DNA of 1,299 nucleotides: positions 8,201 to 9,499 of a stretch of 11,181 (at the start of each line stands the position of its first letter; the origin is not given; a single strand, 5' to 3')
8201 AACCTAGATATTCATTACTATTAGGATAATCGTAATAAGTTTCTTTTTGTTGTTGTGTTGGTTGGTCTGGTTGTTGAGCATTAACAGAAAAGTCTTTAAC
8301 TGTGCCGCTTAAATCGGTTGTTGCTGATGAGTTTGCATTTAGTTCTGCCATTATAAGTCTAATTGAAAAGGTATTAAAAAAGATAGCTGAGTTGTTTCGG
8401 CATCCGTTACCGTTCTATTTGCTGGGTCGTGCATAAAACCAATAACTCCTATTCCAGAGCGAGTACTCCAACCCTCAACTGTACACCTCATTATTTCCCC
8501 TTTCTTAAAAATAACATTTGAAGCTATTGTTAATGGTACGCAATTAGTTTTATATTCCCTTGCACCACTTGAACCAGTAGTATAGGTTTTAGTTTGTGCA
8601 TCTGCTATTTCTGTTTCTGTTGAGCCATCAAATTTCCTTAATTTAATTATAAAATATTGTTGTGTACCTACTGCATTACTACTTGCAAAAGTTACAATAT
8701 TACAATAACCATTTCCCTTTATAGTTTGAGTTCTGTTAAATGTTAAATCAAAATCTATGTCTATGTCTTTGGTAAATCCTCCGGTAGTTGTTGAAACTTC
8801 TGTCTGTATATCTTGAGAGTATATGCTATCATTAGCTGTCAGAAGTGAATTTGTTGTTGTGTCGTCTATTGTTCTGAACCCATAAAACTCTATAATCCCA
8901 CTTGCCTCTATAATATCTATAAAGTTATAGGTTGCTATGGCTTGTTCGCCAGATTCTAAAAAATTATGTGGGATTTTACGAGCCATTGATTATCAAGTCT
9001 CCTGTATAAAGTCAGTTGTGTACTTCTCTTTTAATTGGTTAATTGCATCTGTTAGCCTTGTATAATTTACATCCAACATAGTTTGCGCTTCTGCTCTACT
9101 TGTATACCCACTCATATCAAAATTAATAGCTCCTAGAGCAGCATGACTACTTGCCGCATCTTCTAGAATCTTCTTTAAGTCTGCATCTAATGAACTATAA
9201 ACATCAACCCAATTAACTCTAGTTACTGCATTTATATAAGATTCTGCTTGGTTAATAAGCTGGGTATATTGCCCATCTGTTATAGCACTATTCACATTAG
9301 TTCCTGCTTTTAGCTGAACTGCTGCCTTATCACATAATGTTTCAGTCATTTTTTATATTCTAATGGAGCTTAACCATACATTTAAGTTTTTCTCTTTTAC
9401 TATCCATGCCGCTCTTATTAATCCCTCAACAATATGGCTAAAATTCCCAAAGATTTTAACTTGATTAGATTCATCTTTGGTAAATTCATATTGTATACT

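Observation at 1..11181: Complete, self-closing 11.1-kb genome of a terminase-packaging head-tail virus, at the extreme small end for this virus type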

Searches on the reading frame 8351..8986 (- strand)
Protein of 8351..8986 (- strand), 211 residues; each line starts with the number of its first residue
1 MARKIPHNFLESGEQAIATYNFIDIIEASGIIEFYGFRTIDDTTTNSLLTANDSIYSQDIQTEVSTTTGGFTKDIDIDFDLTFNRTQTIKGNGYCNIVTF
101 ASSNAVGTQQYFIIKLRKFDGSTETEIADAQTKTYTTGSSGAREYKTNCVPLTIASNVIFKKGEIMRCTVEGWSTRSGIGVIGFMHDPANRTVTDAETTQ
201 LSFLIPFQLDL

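Call 5: search_protein_families(library=pfam, max_evalue=0.1, proteins=[window:8351-8986:-])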
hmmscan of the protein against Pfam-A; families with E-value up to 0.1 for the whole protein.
window:8351-8986:- (211 aa): 0 families

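Call 6: search_protein_families(library=phrogs, max_evalue=0.1, proteins=[window:8351-8986:-])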
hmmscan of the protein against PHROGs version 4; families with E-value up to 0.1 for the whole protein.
window:8351-8986:- (211 aa): 0 families

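Call 35: search_solved_structures(query=A2, max_evalue=10, show_alignments=1)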
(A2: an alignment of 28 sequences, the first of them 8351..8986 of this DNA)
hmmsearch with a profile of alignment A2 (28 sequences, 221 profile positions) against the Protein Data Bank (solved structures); distinct sequences matched with E-value up to 10: 2.
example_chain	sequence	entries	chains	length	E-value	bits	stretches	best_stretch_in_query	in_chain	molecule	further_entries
4r80_A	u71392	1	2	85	0.66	12.6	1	133-185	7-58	OR486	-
2qgn_A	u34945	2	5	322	1.1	11.9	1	28-92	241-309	tRNA delta(2)-isopentenylpyrophosphate transferase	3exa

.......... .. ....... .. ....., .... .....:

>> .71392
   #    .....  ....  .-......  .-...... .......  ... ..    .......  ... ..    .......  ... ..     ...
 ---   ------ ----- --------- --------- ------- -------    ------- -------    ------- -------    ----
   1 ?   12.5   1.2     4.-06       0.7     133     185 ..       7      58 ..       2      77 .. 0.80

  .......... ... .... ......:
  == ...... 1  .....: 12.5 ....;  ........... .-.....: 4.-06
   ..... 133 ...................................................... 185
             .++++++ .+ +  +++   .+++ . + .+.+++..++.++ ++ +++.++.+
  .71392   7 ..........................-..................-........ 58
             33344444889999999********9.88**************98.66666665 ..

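Call 38: search_protein_families(library=phrogs, alignment_id=A2, max_evalue=0.05)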
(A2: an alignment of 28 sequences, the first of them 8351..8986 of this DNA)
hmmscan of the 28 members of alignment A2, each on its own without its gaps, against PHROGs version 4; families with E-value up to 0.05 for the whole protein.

A. member 1, window:8351-8986:- (211 aa): 0 families

B. families by the number of members that match (of 28 scanned): 1 family
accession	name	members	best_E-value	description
phrog_5707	-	1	0.013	-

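Call 39: find_homologous_proteins(query=window:8351-8986:-)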
Query window:8351-8986:- (211 aa): 16 proteins with E <= 0.001 among 281 candidates.
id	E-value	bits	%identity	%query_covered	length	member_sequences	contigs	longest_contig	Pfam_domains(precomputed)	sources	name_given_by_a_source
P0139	6.5e-127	439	96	100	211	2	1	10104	-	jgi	-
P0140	1.4e-119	415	91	100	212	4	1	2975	-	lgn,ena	-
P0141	3.9e-74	267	62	100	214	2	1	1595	-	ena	-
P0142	3.5e-24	104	34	98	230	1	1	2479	-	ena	-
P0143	3.7e-22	98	35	97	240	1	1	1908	-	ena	-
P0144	7.2e-20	90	32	97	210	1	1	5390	-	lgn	-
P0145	1.6e-19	89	34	100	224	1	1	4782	-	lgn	-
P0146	3.7e-19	88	29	93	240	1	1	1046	-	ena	-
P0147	3.9e-19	88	34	97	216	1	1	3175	-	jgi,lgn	-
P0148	2.7e-18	85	32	99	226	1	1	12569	-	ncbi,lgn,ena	-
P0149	2.9e-17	82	32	94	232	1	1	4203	-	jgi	jgi:hypothetical protein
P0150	6.0e-15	74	32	98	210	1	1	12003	-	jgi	jgi:hypothetical protein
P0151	1.2e-12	66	29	96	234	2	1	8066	-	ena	-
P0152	1.6e-12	66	32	98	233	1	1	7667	-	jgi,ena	-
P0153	5.2e-10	58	32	92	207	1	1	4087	-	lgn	-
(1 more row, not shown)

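Call 47: predict_structure(alignment_id=A4)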
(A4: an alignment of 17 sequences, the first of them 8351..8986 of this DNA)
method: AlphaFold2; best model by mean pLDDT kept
length: 211 residues; sequences in the alignment: 17
mean_pLDDT: 86.1   pTM: 0.82
mean pLDDT of the five models: 86.1, 84.5, 84.0, 83.9, 83.2
residues with pLDDT >= 90: 132; 70-90: 55; 50-70: 9; < 50: 15
segments of 3 or more residues with pLDDT < 50: 1-4, 7-17
pLDDT, mean of each block of 10 residues (from residue 1): 46 50 81 93 86 91 84 95 91 95 85 96 94 88 91 94 95 87 94 83 90 56
secondary structure, 60 per line:
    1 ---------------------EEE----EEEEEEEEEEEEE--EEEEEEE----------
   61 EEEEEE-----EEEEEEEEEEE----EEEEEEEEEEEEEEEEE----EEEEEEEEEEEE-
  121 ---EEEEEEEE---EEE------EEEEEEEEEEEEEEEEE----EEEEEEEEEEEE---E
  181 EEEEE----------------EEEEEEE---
elements in order: E22-24 E29-41 E44-50 E61-66 E72-82 E87-103 E108-119 E124-131 E135-137 E144-160 E165-176 E180-185 E202-208

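Call 51: fold_search(model_id=the predicted structure, library=pdb)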
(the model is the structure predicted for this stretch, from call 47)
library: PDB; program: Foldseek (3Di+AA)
matches with E <= 10: 1663; with E <= 0.001: 28
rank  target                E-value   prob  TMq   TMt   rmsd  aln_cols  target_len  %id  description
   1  3puh_B                1.4e-06  1.00  0.52  0.21   6.8       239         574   12  Cocaine Esterase, wild-type biologically active dimer (released 2011-09-21)
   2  3ida                  1.7e-06  1.00  0.53  0.22   6.5       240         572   13  Thermostable Cocaine Esterase with mutations L169K and G173Q, bound to DTT adduct (released 2010-03-02)
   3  1ju3                  2.5e-06  1.00  0.51  0.21   6.7       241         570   11  BACTERIAL COCAINE ESTERASE COMPLEX WITH TRANSITION STATE ANALOG (released 2001-12-21)
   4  1l7q                  3.1e-06  1.00  0.53  0.22   6.5       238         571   12  Ser117Ala Mutant of Bacterial Cocaine Esterase cocE (released 2003-02-11)
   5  1l7r                  4.4e-06  1.00  0.51  0.21   6.7       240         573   11  Tyr44Phe Mutant of Bacterial Cocaine Esterase cocE (released 2003-02-11)
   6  3ib3_A                4.8e-06  1.00  0.48  0.20   6.2       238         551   13  Crystal Structure of SACOL2612 - CocE/NonD family hydrolase from Staphylococcus aureus (released 2009-08-11)
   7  3i2f                  5.4e-06  1.00  0.51  0.21   6.8       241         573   11  Cocaine Esterase with mutations T172R / G173Q, bound to DTT adduct (released 2010-06-16)
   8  3pui                  5.4e-06  1.00  0.52  0.22   6.7       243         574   12  Cocaine Esterase with mutations G4C, S10C (released 2011-09-21)
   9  7f65                  5.9e-06  1.00  0.52  0.21   6.6       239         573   12  Bacetrial Cocaine Esterase with mutations T172R/G173Q/V116K/S117A/A51L, bound to benzoic acid (released 2021-09-15)
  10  9k48                  6.9e-06  1.00  0.51  0.21   6.7       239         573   13  Bacetrial Cocaine Esterase with mutations T172R/G173Q/V116K/S117A/A51K (released 2024-12-18)
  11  3i2h                  6.9e-06  1.00  0.49  0.21   6.9       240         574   12  Cocaine Esterase with mutation L169K, bound to DTT adduct (released 2010-06-16)
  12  3ib3_B                7.3e-06  1.00  0.50  0.21   5.6       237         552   13  Crystal Structure of SACOL2612 - CocE/NonD family hydrolase from Staphylococcus aureus (released 2009-08-11)
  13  4p08                  8.5e-06  1.00  0.50  0.21   6.8       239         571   11  Engineered thermostable dimeric cocaine esterase (released 2014-07-16)
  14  3iii                  1.2e-05  1.00  0.47  0.20   6.9       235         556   13  1.95 Angstrom Crystal Structure of CocE/NonD family hydrolase (SACOL2612) from Staphylococcus aureus (released 2009-08-18)
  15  3i2g                  1.2e-05  1.00  0.50  0.21   6.9       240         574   12  Cocaine Esterase with mutation G173Q, bound to DTT adduct (released 2010-06-16)
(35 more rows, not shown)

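Call 54: fold_search(model_id=the predicted structure, library=viral)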
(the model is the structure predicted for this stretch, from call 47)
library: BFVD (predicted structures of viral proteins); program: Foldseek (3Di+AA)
matches with E <= 10: 1717; with E <= 0.001: 153
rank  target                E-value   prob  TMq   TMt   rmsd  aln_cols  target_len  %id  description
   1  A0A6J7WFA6            1.2e-07  1.00  0.46  0.35   7.7       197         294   17  Phage major tail protein TP901-1 [uncultured Caudovirales phage]
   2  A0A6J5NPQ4            2.1e-07  1.00  0.49  0.15   5.5       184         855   18  Uncharacterized protein [uncultured Caudovirales phage]
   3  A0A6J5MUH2            2.3e-07  1.00  0.49  0.14   5.4       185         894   17  Uncharacterized protein [uncultured Caudovirales phage]
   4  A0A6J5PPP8            6.4e-07  1.00  0.46  0.11   5.5       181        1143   16  Peptidase S74 domain-containing protein [uncultured Caudovirales phage]
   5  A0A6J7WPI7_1          7.1e-07  1.00  0.51  0.14   5.1       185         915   15  Intramolecular chaperone auto-processing domain containing protein [uncultured Caudovirales phage]
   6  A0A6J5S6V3            7.9e-07  1.00  0.52  0.10   4.9       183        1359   16  Intramolecular chaperone auto-processing domain containing protein [uncultured Caudovirales phage]
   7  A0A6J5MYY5            7.9e-07  1.00  0.52  0.18   4.9       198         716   17  Uncharacterized protein [uncultured Caudovirales phage]
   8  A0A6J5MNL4            1.0e-06  1.00  0.49  0.22   6.4       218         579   15  Uncharacterized protein [uncultured Caudovirales phage]
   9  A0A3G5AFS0            1.1e-06  1.00  0.49  0.12   7.3       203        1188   13  Uncharacterized protein [Solivirus sp.]
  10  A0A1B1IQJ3            1.5e-06  1.00  0.38  0.11  12.1       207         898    9  (no name in the UniProt tables at hand)
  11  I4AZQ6                3.0e-06  1.00  0.35  0.38  12.8       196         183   12  (no name in the UniProt tables at hand)
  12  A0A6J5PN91            7.5e-06  1.00  0.51  0.24   5.7       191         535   14  Uncharacterized protein [uncultured Caudovirales phage]
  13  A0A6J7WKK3            7.5e-06  1.00  0.35  0.10  12.8       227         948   11  Uncharacterized protein [uncultured Caudovirales phage]
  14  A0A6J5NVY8            8.3e-06  1.00  0.49  0.11   5.4       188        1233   14  Uncharacterized protein [uncultured Caudovirales phage]
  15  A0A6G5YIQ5            1.8e-05  1.00  0.31  0.31   7.6       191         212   10  (no name in the UniProt tables at hand)
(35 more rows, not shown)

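Call 88: search_protein_families(library=ncbifam, max_evalue=0.01, proteins=[window:8351-8986:-])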
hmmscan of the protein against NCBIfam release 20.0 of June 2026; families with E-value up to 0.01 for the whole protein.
window:8351-8986:- (211 aa): 0 families

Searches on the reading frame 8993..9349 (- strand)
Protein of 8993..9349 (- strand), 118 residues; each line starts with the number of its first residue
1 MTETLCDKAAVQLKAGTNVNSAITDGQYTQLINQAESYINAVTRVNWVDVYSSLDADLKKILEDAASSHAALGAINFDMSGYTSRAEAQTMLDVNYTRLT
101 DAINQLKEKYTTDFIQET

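Call 5: search_protein_families(library=pfam, max_evalue=0.1, proteins=[window:8993-9349:-])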
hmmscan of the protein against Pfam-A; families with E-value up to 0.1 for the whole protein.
window:8993-9349:- (118 aa): 5 families
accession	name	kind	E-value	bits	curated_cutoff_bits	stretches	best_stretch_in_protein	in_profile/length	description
PF24219.2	DUF7438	-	0.021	15.6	25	1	23-72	1-50/57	Family of unknown function (DUF7438)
PF24708.1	Lip_C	-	0.044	12.9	27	1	23-95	200-272/380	Lipase-like, C-terminal domain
PF24255.1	DUF7456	-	0.074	13.1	27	0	92-108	22-38/54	Family of unknown function (DUF7456)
PF02952.23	Fucose_iso_C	-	0.074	13.1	29.3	0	14-72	61-119/143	L-fucose isomerase, C-terminal domain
PF04504.20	GeBP-like_DBD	-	0.096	13.8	29.5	0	61-112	13-65/94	Glabrous-enhancer-binding protein-like family, DBD domain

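Call 6: search_protein_families(library=phrogs, max_evalue=0.1, proteins=[window:8993-9349:-])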
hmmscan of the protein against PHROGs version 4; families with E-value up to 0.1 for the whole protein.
window:8993-9349:- (118 aa): 6 families
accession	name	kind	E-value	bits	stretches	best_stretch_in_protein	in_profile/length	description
phrog_7477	-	unknown function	0.013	16.1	1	7-115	24-137/313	-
phrog_11638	-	unknown function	0.02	15.9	1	30-108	42-118/157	-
phrog_12640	-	unknown function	0.06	14.4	0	47-69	10-32/48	-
phrog_1503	-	unknown function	0.082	13.8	0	91-110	23-44/60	-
phrog_1717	-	unknown function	0.083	13.7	0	87-113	44-70/176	-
phrog_12351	-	unknown function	0.091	13.9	0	19-52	17-50/79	-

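Call 36: search_solved_structures(query=A3, max_evalue=10, show_alignments=1)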
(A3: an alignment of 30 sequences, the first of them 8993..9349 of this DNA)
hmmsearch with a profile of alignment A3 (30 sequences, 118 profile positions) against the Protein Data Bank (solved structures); distinct sequences matched with E-value up to 10: 2.
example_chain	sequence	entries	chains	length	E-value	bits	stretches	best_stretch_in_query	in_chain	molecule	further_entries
3to5_A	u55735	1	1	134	0.31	14.4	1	34-65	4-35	CheY homolog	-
5gtx_A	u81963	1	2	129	1.5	12.1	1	20-72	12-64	buckwheat glutaredoxin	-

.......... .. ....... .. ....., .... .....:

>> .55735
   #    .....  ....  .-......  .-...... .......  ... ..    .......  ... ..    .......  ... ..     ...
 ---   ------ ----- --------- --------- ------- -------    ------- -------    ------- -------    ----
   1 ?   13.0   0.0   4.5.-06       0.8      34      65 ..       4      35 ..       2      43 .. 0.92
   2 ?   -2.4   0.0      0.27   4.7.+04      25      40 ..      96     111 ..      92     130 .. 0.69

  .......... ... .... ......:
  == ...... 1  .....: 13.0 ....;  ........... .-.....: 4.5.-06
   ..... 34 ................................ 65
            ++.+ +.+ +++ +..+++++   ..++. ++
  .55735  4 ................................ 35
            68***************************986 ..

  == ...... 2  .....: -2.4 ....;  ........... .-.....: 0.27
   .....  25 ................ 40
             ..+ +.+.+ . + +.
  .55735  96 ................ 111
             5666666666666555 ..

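Call 37: search_protein_families(library=pfam, alignment_id=A3, max_evalue=0.05)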
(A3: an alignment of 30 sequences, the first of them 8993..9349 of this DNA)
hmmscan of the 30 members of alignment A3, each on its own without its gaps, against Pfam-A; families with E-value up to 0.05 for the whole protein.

A. member 1, window:8993-9349:- (118 aa): 2 families
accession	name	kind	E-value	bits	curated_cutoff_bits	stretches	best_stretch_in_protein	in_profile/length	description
PF24219.2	DUF7438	-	0.021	15.6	25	1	23-72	1-50/57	Family of unknown function (DUF7438)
PF24708.1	Lip_C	-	0.044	12.9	27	1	23-95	200-272/380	Lipase-like, C-terminal domain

B. families by the number of members that match (of 30 scanned): 12 families
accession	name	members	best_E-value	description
PF05135.19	Phage_connect_1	1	0.00046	Phage gp6-like head-tail connector protein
PF24163.2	HCP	1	0.0074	Head completion protein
PF22235.1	FAS1_thioest_ins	1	0.0077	Fatty acid synthase subunit beta, insertion domain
PF15191.11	Synaptonemal_3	1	0.012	Synaptonemal complex central element protein 3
PF01882.25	DUF58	1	0.016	Protein of unknown function DUF58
PF24219.2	DUF7438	1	0.021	Family of unknown function (DUF7438)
PF24708.1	Lip_C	1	0.044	Lipase-like, C-terminal domain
PF12623.12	Hen1_L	1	0.045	RNA repair, ligase-Pnkp-associating, region of Hen1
PF17523.7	MPS-4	1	0.046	MinK-related peptide, potassium channel accessory sub-unit protein 4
PF01348.27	Intron_maturas2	1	0.046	Type II intron maturase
PF06852.18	DUF1248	1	0.047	Protein of unknown function (DUF1248)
PF14335.11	DUF4391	1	0.048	Domain of unknown function (DUF4391)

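Call 79: search_dna_similar(query=window:8993-9349:-, collection=phages, mode=protein, max_evalue=1, max_rows=15)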
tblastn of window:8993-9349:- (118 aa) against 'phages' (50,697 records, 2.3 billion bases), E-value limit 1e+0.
No match.

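Call 88: search_protein_families(library=ncbifam, max_evalue=0.01, proteins=[window:8993-9349:-])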
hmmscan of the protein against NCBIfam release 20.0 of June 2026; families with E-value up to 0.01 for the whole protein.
window:8993-9349:- (118 aa): 0 families
